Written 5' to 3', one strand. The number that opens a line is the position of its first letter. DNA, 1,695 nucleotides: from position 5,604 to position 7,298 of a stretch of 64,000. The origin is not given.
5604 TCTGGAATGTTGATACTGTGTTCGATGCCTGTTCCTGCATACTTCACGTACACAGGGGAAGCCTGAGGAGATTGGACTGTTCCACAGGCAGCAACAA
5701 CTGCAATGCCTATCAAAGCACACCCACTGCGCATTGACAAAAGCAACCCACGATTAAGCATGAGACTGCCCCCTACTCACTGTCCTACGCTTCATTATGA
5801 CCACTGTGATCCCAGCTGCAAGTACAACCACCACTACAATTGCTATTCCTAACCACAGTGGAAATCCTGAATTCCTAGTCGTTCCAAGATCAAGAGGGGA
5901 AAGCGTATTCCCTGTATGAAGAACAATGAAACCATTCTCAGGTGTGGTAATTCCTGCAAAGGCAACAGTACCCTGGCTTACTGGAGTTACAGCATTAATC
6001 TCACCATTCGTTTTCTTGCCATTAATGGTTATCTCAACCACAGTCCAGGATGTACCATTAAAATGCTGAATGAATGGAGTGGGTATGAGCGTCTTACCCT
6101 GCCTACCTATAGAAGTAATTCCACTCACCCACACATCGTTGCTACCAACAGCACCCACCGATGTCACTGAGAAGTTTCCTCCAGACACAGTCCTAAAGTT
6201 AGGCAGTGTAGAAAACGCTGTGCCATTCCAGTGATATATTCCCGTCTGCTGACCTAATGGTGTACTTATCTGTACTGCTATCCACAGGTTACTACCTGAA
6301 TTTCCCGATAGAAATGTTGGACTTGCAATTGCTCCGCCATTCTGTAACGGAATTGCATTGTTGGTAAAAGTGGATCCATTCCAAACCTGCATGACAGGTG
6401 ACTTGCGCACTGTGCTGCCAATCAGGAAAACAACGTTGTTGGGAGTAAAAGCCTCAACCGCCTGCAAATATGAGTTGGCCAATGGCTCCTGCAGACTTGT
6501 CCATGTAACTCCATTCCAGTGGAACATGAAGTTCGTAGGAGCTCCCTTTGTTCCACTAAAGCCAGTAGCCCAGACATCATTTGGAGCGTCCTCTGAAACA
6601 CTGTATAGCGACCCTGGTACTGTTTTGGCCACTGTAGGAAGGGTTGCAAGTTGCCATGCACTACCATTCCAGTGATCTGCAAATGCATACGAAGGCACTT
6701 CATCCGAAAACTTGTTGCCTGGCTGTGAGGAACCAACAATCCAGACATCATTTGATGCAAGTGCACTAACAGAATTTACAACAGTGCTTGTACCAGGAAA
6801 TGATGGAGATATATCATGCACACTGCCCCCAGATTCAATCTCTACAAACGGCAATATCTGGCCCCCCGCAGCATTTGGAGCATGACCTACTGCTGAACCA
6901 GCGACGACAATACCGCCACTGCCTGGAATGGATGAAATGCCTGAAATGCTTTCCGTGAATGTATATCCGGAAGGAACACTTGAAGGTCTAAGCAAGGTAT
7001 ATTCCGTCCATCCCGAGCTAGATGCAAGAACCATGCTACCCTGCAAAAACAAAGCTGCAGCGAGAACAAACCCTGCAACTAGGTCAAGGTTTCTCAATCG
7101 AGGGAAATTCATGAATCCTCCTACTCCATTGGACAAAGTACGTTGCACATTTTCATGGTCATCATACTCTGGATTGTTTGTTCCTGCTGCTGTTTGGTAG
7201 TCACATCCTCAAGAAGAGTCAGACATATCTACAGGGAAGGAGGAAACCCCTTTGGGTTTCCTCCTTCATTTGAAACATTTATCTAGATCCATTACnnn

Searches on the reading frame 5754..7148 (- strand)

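Call 13: search_protein_families(library=pfam, proteins=[window:5754-7148:-], max_evalue=0.001)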
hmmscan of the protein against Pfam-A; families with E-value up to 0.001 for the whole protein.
window:5754-7148:- (464 aa): 0 families

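Call 51: search_protein_families(library=pfam, proteins=[window:5754-7148:-], max_evalue=1)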
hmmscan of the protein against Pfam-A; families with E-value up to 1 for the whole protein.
window:5754-7148:- (464 aa): 3 families
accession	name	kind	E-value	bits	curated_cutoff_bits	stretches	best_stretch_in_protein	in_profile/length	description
PF23283.1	D8C_UMOD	-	0.11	13.1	27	1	121-183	14-73/88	Uromodulin-like, D8C domain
PF17451.8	Glyco_hyd_101C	-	0.12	13.1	25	0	355-418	3-66/119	Glycosyl hydrolase 101 beta sandwich domain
PF06196.17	DUF997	-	0.16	12.3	26.3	1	426-453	38-65/77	Protein of unknown function (DUF997)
